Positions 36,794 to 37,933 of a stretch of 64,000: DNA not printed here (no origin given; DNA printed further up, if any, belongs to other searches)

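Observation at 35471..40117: Unassigned five-gene operon: ACAD-like, MoaD/ThiS-like GG protein, double hot-dog-like protein, methyltransferase, APC permease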

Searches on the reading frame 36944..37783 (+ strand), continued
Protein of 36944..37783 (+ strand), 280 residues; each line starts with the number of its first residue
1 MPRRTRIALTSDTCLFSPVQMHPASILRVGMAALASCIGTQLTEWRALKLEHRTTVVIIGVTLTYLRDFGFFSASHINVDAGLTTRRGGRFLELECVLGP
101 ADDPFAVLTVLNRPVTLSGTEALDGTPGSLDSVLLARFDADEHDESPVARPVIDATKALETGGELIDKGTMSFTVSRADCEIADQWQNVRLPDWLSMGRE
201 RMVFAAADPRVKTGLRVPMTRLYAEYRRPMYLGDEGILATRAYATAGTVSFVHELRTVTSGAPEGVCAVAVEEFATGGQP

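Call 54: search_protein_families(library=ncbifam, proteins=[L011:5331-6464:+, L001:7268-8407:-, L011:6928-8070:+, L010:209-1405:+, L004:6790-7965:+, L011:3830-5143:-, L002:6518-7525:-], max_evalue=0.00001)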
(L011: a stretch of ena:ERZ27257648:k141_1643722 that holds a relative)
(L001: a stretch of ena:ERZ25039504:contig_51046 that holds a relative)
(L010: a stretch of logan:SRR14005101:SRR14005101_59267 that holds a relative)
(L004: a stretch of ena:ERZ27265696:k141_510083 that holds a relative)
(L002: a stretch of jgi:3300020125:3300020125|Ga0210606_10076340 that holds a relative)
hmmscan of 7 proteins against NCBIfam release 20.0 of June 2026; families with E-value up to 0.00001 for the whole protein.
L011:5331-6464:+ (377 aa): 5 families
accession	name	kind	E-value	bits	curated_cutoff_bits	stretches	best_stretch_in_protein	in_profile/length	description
NF003317.0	PRK04326.1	equivalog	7.1e-24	84.6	406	2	162-372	143-321/340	methionine synthase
NF006589.0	PRK09121.1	equivalog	1.5e-13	50.5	392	1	163-371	141-334/342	methionine synthase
NF005085.0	PRK06520.1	subfamily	1.6e-11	43.9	313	1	166-370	156-364/368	5-methyltetrahydropteroyltriglutamate--homocysteine S-methyltransferase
NF002119.0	PRK00957.1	equivalog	2.2e-10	40.2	258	1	166-368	128-299/306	methionine synthase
NF004875.0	PRK06233.1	equivalog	1.1e-09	37.6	576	1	224-368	221-366/373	vitamin B12 independent methionine synthase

L001:7268-8407:- (379 aa): 5 families
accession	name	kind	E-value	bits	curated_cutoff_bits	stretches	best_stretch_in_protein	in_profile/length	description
NF003317.0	PRK04326.1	equivalog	3.5e-27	95.4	406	2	160-374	140-322/340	methionine synthase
NF005085.0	PRK06520.1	subfamily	8e-14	51.5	313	1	166-371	155-364/368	5-methyltetrahydropteroyltriglutamate--homocysteine S-methyltransferase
NF006589.0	PRK09121.1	equivalog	2.7e-12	46.4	392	1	302-372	270-334/342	methionine synthase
NF004875.0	PRK06233.1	equivalog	3.8e-12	45.7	576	1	167-369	158-366/373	vitamin B12 independent methionine synthase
NF002119.0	PRK00957.1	equivalog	1.5e-09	37.5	258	1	167-372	128-302/306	methionine synthase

L011:6928-8070:+ (380 aa): 22 families
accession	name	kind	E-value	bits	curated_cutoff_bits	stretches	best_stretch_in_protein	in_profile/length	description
NF042972.1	AcrlCoAredClosAcrC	equivalog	6.6e-88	294.9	640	1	9-376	8-374/378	acryloyl-CoA reductase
NF043006.1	CyhCrbnylCoADH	equivalog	2.5e-63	214.4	650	1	27-377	25-374/380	cyclohexane-1-carbonyl-CoA dehydrogenase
NF045552.1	GlutCoADH_Des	equivalog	1.9e-62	211.7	470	1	12-374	11-375/387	glutaryl-CoA dehydrogenase Acd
NF045652.1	ProlPCPDhRedW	equivalog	8e-62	209.2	650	1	39-380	33-375/376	L-prolyl-[peptidyl-carrier protein] dehydrogenase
NF058590.1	AcCoDHFadEBacil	equivalog_domain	6.4e-61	206.6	600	1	15-373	30-405/586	acyl-CoA dehydrogenase FadE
TIGR03207.1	cyc_hxne_CoA_dh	equivalog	4e-57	193.6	575.35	1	18-376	13-369/372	cyclohexanecarboxyl-CoA dehydrogenase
NF053553.1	prodigi_MBC_PigA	equivalog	1.1e-55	189.4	500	1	35-379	34-380/381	prodigiosin MBC biosynthesis dehydrogenase PigA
NF042439.1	SulpropCoADesulf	equivalog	8.1e-54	182.8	600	1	41-375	28-367/379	3-sulfinopropanoyl-CoA desulfinase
NF008997.0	PRK12341.1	equivalog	4.9e-51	174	537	1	18-377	17-375/382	acyl-CoA dehydrogenase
NF002885.1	PRK03354.1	equivalog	1e-39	136.6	540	1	18-376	17-371/378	crotonobetainyl-CoA dehydrogenase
NF052270.1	Staph_DH_FadE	equivalog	1.1e-29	103.4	600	1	104-378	122-393/400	acyl-CoA dehydrogenase FadE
TIGR03204.1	pimC_large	equivalog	1.2e-29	103.4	623.85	1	42-376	45-390/395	pimeloyl-CoA dehydrogenase large subunit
TIGR03203.1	pimD_small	equivalog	5e-27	95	652.7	1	35-353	35-351/378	pimeloyl-CoA dehydrogenase small subunit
NF037942.1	ac_ACP_DH_MbtN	equivalog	5.9e-27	94.4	700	1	58-377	46-364/376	mycobactin biosynthesis acyl-ACP dehydrogenase MbtN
NF049984.1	Rv1679_FadE16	equivalog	1.1e-19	70.9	600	1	39-377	26-364/371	Rv1679 family acyl-CoA dehydrogenase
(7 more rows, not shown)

L010:209-1405:+ (398 aa): 17 families
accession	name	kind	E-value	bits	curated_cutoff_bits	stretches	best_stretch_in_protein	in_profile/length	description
TIGR04022.1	sulfur_SfnB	equivalog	2.6e-186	619.2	430.9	1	8-397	1-390/391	SfnB family sulfur acquisition oxidoreductase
NF043015.1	DibenthMonoxDszC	equivalog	1.9e-74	250.9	850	1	13-392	14-409/415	dibenzothiophene monooxygenase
NF042439.1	SulpropCoADesulf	equivalog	1.7e-36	125.8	600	1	21-371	4-354/379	3-sulfinopropanoyl-CoA desulfinase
NF049984.1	Rv1679_FadE16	equivalog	6.8e-29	101.2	600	1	24-374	8-352/371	Rv1679 family acyl-CoA dehydrogenase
NF042972.1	AcrlCoAredClosAcrC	equivalog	6.7e-27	94.1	640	1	24-368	20-357/378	acryloyl-CoA reductase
NF045629.1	monooxsub_HsaA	equivalog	1.6e-21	76.5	450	1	23-372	6-357/383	3-hydroxy-9,10-secoandrosta-1,3,5(10)-triene-9,17-dione monooxygenase oxygenase subunit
NF058590.1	AcCoDHFadEBacil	equivalog_domain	3.6e-17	62.1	600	1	50-368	63-391/586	acyl-CoA dehydrogenase FadE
NF045652.1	ProlPCPDhRedW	equivalog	5.6e-17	61.6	650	1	46-336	37-331/376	L-prolyl-[peptidyl-carrier protein] dehydrogenase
NF045552.1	GlutCoADH_Des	equivalog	1.8e-16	60.4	470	1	24-371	20-363/387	glutaryl-CoA dehydrogenase Acd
NF002885.1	PRK03354.1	equivalog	2.1e-16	59.9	540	1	33-368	30-354/378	crotonobetainyl-CoA dehydrogenase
NF052270.1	Staph_DH_FadE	equivalog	2.3e-15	56.2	600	1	80-263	95-283/400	acyl-CoA dehydrogenase FadE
NF008997.0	PRK12341.1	equivalog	8.7e-15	54.6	537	1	34-370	31-359/382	acyl-CoA dehydrogenase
NF043006.1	CyhCrbnylCoADH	equivalog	1e-14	54.4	650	1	12-369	6-357/380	cyclohexane-1-carbonyl-CoA dehydrogenase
NF045920.1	HphnlacHdxOX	equivalog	1.7e-14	53.6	650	1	19-372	3-358/384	p-hydroxyphenylacetate 3-hydroxylase oxygenase component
NF053553.1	prodigi_MBC_PigA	equivalog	1.2e-13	50.9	500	1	13-335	8-334/381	prodigiosin MBC biosynthesis dehydrogenase PigA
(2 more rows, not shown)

L004:6790-7965:+ (391 aa): 26 families (the best 25 are shown)
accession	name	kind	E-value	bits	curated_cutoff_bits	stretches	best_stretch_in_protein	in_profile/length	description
NF006444.0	PRK08762.1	equivalog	1.7e-168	560.2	449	1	4-388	3-385/387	molybdopterin-synthase adenylyltransferase MoeB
NF005646.0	PRK07411.1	equivalog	7.5e-120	400.6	633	1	124-389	11-268/390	molybdopterin-synthase adenylyltransferase MoeB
NF005902.0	PRK07878.1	equivalog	1.2e-108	363.5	647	2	122-387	13-274/392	adenylyltransferase/sulfurtransferase MoeZ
NF047750.1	SAMPActivE1UbaA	equivalog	1.5e-101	339.3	450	1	123-387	4-266/270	SAMP-activating enzyme E1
NF004281.0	PRK05690.1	subfamily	3.2e-89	298.5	266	1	124-369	5-249/250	molybdopterin-synthase adenylyltransferase MoeB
NF004111.0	PRK05600.1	equivalog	2.3e-76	257.4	437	1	123-365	13-258/371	ThiF family adenylyltransferase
TIGR02356.1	adenyl_thiF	equivalog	2.2e-73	246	275.25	1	131-332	1-202/203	thiazole biosynthesis adenylyltransferase ThiF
TIGR02355.1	moeB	equivalog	2.2e-67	227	376.55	1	130-368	3-240/240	molybdopterin-synthase adenylyltransferase MoeB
NF006204.0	PRK08328.1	equivalog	3.1e-44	151.3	339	1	130-354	8-226/231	hypothetical protein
NF009123.0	PRK12475.1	subfamily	1.1e-41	143.2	510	1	129-371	2-246/338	MoeB/ThiF family adenylyltransferase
NF006395.0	PRK08644.1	equivalog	3.8e-27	95.3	159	1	134-273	13-153/215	sulfur carrier protein ThiS adenylyltransferase ThiF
NF006077.0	PRK08223.1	equivalog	1.3e-18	67.1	266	1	141-288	18-167/296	hypothetical protein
TIGR02354.1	thiF_fam2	equivalog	4.1e-18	66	152.2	1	148-263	18-132/200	thiamine biosynthesis protein ThiF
NF011696.0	PRK15116.1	equivalog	3.5e-13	49.8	304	1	148-253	26-133/268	tRNA cyclic N6-threonylcarbamoyladenosine(37) synthase TcdA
NF011425.0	PRK14852.1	equivalog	4.6e-13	47.9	1337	1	138-286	319-469/989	hypothetical protein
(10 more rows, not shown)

L011:3830-5143:- (437 aa): 15 families
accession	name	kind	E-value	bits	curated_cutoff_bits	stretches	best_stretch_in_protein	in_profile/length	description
NF008245.0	PRK11021.1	equivalog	5e-61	207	284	1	24-426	7-407/419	L-methionine/branched-chain amino acid transporter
TIGR00909.1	2A0306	subfamily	1.1e-35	123.5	556.8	1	25-423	5-414/429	amino acid transporter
NF053761.1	BrChAATpBcaP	equivalog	9.8e-24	84.2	690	1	31-403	30-418/460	branched-chain amino acid transporter BcaP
TIGR00905.1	2A0302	subfamily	9.7e-22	77.4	409.05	1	24-426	8-432/473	basic amino acid/polyamine antiporter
TIGR00911.1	2A0308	subfamily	1.8e-15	56.4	701.8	1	24-324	47-362/505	L-type amino acid transporter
NF007938.0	PRK10655.1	equivalog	6e-15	55.4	409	1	24-325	7-314/438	putrescine-ornithine antiporter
NF007929.0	PRK10644.1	equivalog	2.1e-13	49.8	574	1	23-421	8-407/445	arginine/agmatine antiporter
TIGR04299.1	antiport_PotE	equivalog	6e-11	42.2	560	1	31-355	12-341/430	putrescine-ornithine antiporter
TIGR00906.1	2A0303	subfamily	2.6e-09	36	681.7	1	194-366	242-409/602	cationic amino acid transport permease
TIGR01773.1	GABAperm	equivalog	4.6e-09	35.6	678.1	1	25-343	14-344/452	GABA permease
NF040513.1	antiport_TyrP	equivalog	9.7e-09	34.4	630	1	43-351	21-348/465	tyrosine-tyramine antiporter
TIGR04298.1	his_histam_anti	equivalog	1.2e-07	31.3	750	1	37-352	14-339/429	histidine-histamine antiporter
TIGR00908.1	2A0305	equivalog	1.7e-07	30.5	381.75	1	51-392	34-379/442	ethanolamine permease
TIGR00913.1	2A0310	subfamily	2.4e-07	29.9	578.7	0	210-355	207-360/480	amino acid permease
NF007566.0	PRK10197.1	equivalog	2.5e-06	26.5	871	1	25-257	14-257/466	GABA permease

L002:6518-7525:- (335 aa): 0 families

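Call 56: find_related_loci(query=A1, collection=metagenome_contigs, flank=10000)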
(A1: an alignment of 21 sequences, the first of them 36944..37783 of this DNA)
Query A1 (280 aa) in metagenome_contigs; peptide patterns used: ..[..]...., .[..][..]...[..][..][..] (x = any residue, [..] = any of these).
126 stretches matched a pattern; 13 encode a relative of the query (tblastn E <= 1e-3); 13 distinct loci.
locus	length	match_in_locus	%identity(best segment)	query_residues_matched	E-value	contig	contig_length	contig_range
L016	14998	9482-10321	80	1-280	4e-153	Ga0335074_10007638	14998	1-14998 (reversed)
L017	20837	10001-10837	69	3-278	1e-126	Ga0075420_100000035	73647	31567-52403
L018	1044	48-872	64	3-274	1e-125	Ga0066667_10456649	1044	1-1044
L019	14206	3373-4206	61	3-278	5e-113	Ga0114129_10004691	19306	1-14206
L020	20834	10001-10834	53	1-275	2e-95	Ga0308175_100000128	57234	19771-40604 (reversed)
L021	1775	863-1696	53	1-275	4e-98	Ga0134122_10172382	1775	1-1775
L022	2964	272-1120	52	1-280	1e-94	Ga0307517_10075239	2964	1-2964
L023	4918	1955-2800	48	1-279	4e-84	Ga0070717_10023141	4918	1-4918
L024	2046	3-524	58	108-278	4e-65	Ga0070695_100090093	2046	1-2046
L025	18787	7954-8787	61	3-278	5e-113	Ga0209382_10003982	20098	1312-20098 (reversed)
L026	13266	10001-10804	34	9-274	2e-40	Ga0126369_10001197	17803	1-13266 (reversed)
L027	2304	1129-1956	32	1-277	7e-36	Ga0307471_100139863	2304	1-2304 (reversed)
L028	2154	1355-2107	33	4-255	4e-34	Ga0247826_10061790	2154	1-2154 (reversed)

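Call 63: search_protein_families(library=pfam, proteins=[L026:7068-9638:+, L026:10822-12558:+, L026:12773-13264:+, L026:5092-5727:+, L026:5788-6393:+, L026:2046-3158:-, L016:12433-13530:+, L016:6551-7279:-, L016:2747-4027:+, L016:7314-7775:+], max_evalue=0.001)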
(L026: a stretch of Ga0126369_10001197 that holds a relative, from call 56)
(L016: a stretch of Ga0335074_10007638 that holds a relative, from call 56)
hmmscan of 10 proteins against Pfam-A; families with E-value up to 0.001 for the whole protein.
L026:7068-9638:+ (856 aa): 2 families
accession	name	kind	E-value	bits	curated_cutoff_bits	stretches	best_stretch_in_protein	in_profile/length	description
PF00501.34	AMP-binding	-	2.8e-38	132.2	29.9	1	345-702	11-384/384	AMP-binding enzyme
PF23024.1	AMP-dom_DIP2-like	-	0.00019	21.9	27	1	735-832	2-96/110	Disco-interacting protein 2-like, AMP domain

L026:10822-12558:+ (578 aa): 3 families
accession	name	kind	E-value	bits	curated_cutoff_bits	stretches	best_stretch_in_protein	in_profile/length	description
PF00441.29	Acyl-CoA_dh_1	-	5.2e-22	79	22.4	1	230-383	1-149/150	Acyl-CoA dehydrogenase, C-terminal domain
PF02770.24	Acyl-CoA_dh_M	-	8.3e-16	58.4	33.3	1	125-218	1-97/97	Acyl-CoA dehydrogenase, middle domain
PF02771.21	Acyl-CoA_dh_N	-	2.4e-06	28.3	22.9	1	34-113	25-106/113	Acyl-CoA dehydrogenase, N-terminal domain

L026:12773-13264:+ (164 aa): 1 family
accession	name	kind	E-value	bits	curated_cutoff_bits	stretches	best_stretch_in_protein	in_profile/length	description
PF02771.21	Acyl-CoA_dh_N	-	5.5e-15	56.2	22.9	1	25-128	11-112/113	Acyl-CoA dehydrogenase, N-terminal domain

L026:5092-5727:+ (211 aa): 1 family
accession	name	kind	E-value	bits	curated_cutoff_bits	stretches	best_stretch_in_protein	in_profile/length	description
PF03729.18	DUF308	-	1.4e-23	83.4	25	2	38-105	1-72/73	Short repeat of unknown function (DUF308)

L026:5788-6393:+ (201 aa): 6 families
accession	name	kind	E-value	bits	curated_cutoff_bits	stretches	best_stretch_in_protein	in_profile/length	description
PF00196.25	GerE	-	1.6e-18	66.5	23.5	1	142-194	2-54/57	Bacterial regulatory proteins, luxR family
PF08281.18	Sigma70_r4_2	-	1.1e-08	35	25.7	1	142-185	10-54/54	Sigma-70, region 4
PF13936.12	HTH_38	-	3.3e-05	24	27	1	149-180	12-43/44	Helix-turn-helix domain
PF13412.12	HTH_24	-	0.00019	21.4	21.9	1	157-180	17-40/48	Winged helix-turn-helix DNA-binding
PF13384.12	HTH_23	-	0.00034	20.8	24.6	1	149-180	9-40/50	Homeodomain-like domain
PF04545.22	Sigma70_r4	-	0.00054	19.9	24.1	0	142-185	4-48/50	Sigma-70, region 4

L026:2046-3158:- (370 aa): 1 family
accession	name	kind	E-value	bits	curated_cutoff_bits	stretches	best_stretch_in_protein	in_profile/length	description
PF00654.25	Voltage_CLC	-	1.5e-22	80.7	24.8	1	34-347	33-343/346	Voltage gated chloride channel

L016:12433-13530:+ (365 aa): 0 families

L016:6551-7279:- (242 aa): 1 family
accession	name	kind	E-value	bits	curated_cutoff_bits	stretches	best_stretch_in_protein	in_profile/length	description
PF01161.25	PBP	-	8.6e-29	101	24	1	110-239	10-135/135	Phosphatidylethanolamine-binding protein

L016:2747-4027:+ (426 aa): 40 families (the best 25 are shown)
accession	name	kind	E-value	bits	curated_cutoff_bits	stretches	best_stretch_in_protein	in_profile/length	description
PF00400.38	WD40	-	1.2e-43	146.1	27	5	309-334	14-39/39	WD domain, G-beta repeat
PF24814.1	WD40_Prp19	-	3.5e-43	148.1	320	3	128-234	135-240/281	Prp19 WD40 domain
PF25173.1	Beta-prop_WDR3_1st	-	7.2e-42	143.6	154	4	195-293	11-107/184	WDR3 first beta-propeller domain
PF24807.1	WD40_CDC20-Fz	-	1.7e-39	136.3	200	3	151-288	30-166/292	CDC20/Fizzy WD40 domain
PF25174.1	Beta-prop_THOC3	-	3.8e-38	131.5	305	2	134-295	94-251/272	THOC3 beta-propeller domain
PF24817.1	WD40_WDHD1_1st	-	4.5e-37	128.2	109.9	4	120-193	214-287/291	WDHD1 first WD40 domain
PF23414.1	Beta-prop_EML_2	-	1.3e-31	110.4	90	3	196-288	23-112/266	Echinoderm microtubule-associated protein second beta-propeller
PF25171.1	Beta-prop_WDR36-Utp21_1st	-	1.3e-27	97.3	80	3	189-294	126-230/266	WDR36/Utp21 first beta-propeller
PF25175.1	Beta-prop_WDR5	-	8e-27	94.7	250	2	126-302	8-181/296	WDR5 beta-propeller domain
PF23409.1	Beta-prop_EML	-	8.7e-25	88.1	88.2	3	214-293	156-234/267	Echinoderm microtubule-associated protein first beta-propeller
PF25391.1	WD40_Gbeta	-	2.2e-22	79.9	150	2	133-288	148-301/340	G protein beta WD-40 repeat protein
PF23410.3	Beta-prop_VPS8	-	1.4e-20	74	28.9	3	174-243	69-140/358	Vps8 beta-propeller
PF24782.2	WD40_MABP1-WDR62_2nd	-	3.9e-20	72.5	290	0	170-202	87-119/341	MABP1/WDR62 second WD40 domain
PF24105.1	Beta-prop_CAF1B_HIR1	-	6.5e-20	71.9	80.5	0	215-247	71-103/383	CAF1B/HIR1 beta-propeller domain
PF23383.1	Beta-prop_IFT140_1st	-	1e-19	71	27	2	131-206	63-138/406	IFT140 first beta-propeller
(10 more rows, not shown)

L016:7314-7775:+ (153 aa): 5 families
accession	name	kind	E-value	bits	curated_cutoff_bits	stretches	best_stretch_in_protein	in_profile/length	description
PF01047.28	MarR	-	7.6e-11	42.2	24.6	1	49-102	6-59/59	MarR family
PF12802.13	MarR_2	-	8e-10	39.2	27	1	43-100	2-60/61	MarR family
PF13463.12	HTH_27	-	7e-07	29.9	22.2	1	47-110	7-68/68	Winged helix DNA-binding domain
PF01325.25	Fe_dep_repress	-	0.00039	21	26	0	58-94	20-56/60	Iron dependent repressor, N-terminal DNA binding domain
PF12840.13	HTH_20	-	0.0008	19.8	27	0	48-88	6-46/51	Helix-turn-helix domain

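Call 77: search_protein_families(library=ncbifam, proteins=[L026:7068-9635:+, L026:10822-12555:+], max_evalue=0.00001)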
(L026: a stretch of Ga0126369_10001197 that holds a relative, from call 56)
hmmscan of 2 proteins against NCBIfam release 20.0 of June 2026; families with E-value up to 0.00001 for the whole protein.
L026:7068-9635:+ (856 aa): 73 families (the best 25 are shown)
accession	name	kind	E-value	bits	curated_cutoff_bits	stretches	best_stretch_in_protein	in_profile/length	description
NF006624.1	PRK09192.1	subfamily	1.1e-75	255.1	600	1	357-833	46-557/567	fatty acyl-AMP ligase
NF004510.0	PRK05851.1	equivalog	1.3e-73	247.9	621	1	357-833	33-517/525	long-chain-fatty acid--ACP ligase MbtM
NF005850.0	PRK07768.1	subfamily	3.9e-73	246.5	572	1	351-831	25-538/545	long-chain-fatty-acid--CoA ligase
NF009124.0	PRK12476.1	subfamily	1e-55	189.1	922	2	476-652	198-371/612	fatty acyl-AMP ligase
NF040633.1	FadD32_Coryne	exception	7.8e-55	186.3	875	2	437-653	169-381/614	FadD32-like long-chain-fatty-acid--AMP ligase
NF004509.1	PRK05850.1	subfamily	7.8e-55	186.2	775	2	475-647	166-339/578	fatty-acid--AMP ligase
NF038339.3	FAAL_FadD32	equivalog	3.9e-54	183.8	975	3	476-651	182-354/625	long-chain-fatty-acid--AMP ligase FadD32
NF004282.0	PRK05691.1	subfamily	1.1e-52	177.6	4090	1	353-844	38-566/4334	non-ribosomal peptide synthase/polyketide synthase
NF038337.1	FAAL_FadD21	exception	5.3e-43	147.4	1100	2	357-646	40-339/579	fatty-acid--AMP ligase FAAL21/FadD21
NF038338.1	FAAL_FadD28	exception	9.4e-38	129.9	1100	2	472-647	164-340/580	fatty-acid--AMP ligase FAAL28/FadD28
NF004837.0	PRK06187.1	subfamily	4.4e-31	107.7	476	1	477-834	176-520/531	long-chain-fatty-acid--CoA ligase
NF004511.1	PRK05852.1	equivalog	5.5e-31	107.8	650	1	348-833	19-501/505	FadD7 family fatty acid--CoA ligase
NF005801.1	PRK07656.1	equivalog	2.6e-22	79.2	657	1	474-833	165-500/500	FadD3 family acyl-CoA ligase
NF005877.1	PRK07824.1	equivalog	2.7e-22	79.4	345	1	669-832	201-358/362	o-succinylbenzoate--CoA ligase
NF005702.0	PRK07514.1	subfamily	2.9e-22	78.7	558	1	352-833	26-497/506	malonyl-CoA synthase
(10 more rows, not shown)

L026:10822-12555:+ (578 aa): 15 families
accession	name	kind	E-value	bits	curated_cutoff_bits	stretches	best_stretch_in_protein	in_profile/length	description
NF042972.1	AcrlCoAredClosAcrC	equivalog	1.1e-31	109.9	640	1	34-383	30-376/378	acryloyl-CoA reductase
NF043006.1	CyhCrbnylCoADH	equivalog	1.5e-25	90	650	1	45-385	40-377/380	cyclohexane-1-carbonyl-CoA dehydrogenase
NF042439.1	SulpropCoADesulf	equivalog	1.5e-24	86.5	600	1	34-383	18-370/379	3-sulfinopropanoyl-CoA desulfinase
NF045652.1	ProlPCPDhRedW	equivalog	9.7e-22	77.3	650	1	91-383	84-373/376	L-prolyl-[peptidyl-carrier protein] dehydrogenase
NF045552.1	GlutCoADH_Des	equivalog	1.3e-20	74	470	1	45-380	42-376/387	glutaryl-CoA dehydrogenase Acd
NF058590.1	AcCoDHFadEBacil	equivalog_domain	1.6e-18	66.6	600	1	53-286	66-299/586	acyl-CoA dehydrogenase FadE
NF053553.1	prodigi_MBC_PigA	equivalog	4.3e-18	65.6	500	1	50-383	46-379/381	prodigiosin MBC biosynthesis dehydrogenase PigA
NF008997.0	PRK12341.1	equivalog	3.6e-15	55.9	537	1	33-287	30-285/382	acyl-CoA dehydrogenase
NF002885.1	PRK03354.1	equivalog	2.8e-11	43.1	540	1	34-282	31-277/378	crotonobetainyl-CoA dehydrogenase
TIGR03207.1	cyc_hxne_CoA_dh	equivalog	9.7e-11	41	575.35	1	49-379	41-367/372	cyclohexanecarboxyl-CoA dehydrogenase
NF052270.1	Staph_DH_FadE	equivalog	1.2e-08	34.2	600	1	96-277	112-292/400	acyl-CoA dehydrogenase FadE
NF008594.0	PRK11561.1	equivalog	1.1e-07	30.6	545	1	126-374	182-430/540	isovaleryl-CoA dehydrogenase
NF049984.1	Rv1679_FadE16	equivalog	2.8e-07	30.1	600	1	21-284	5-270/371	Rv1679 family acyl-CoA dehydrogenase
NF043015.1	DibenthMonoxDszC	equivalog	1e-06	27.8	850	1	31-166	32-166/415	dibenzothiophene monooxygenase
NF007000.1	PRK09463.1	subfamily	8.6e-06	24.4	600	0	38-139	71-174/726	acyl-CoA dehydrogenase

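Call 87: search_protein_representatives(alignment_id=A1)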
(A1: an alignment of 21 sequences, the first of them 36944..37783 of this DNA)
Query: 21 sequences, 283 profile positions. Proteins with E-value up to 0.001 (for the whole library): 218; up to 1e-10: 179; up to 1e-30: 112. The best 150 are listed.
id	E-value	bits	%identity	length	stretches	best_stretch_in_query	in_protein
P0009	2.4e-137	473.1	-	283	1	1-280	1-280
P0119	1.2e-73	264.1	-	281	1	1-277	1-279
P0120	1.4e-67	244.2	-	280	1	6-280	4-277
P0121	2.4e-60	220.5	-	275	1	3-256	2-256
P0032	3.1e-59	216.9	-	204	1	1-128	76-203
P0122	1.0e-58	215.2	-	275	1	1-260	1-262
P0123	2.2e-58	214.1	-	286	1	2-280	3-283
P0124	5.9e-58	212.7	-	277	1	1-277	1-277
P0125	1.7e-56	207.9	-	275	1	3-277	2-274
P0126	5.6e-56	206.2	-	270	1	1-258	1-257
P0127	4.0e-55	203.4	-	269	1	16-278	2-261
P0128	1.5e-54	201.5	-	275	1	1-277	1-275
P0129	1.7e-54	201.3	-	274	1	1-275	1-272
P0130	4.9e-54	199.8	-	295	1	1-261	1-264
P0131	1.7e-53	198.0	-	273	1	3-261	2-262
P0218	1.4e-32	129.4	-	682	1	2-257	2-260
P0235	1.1e-29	119.9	-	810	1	6-259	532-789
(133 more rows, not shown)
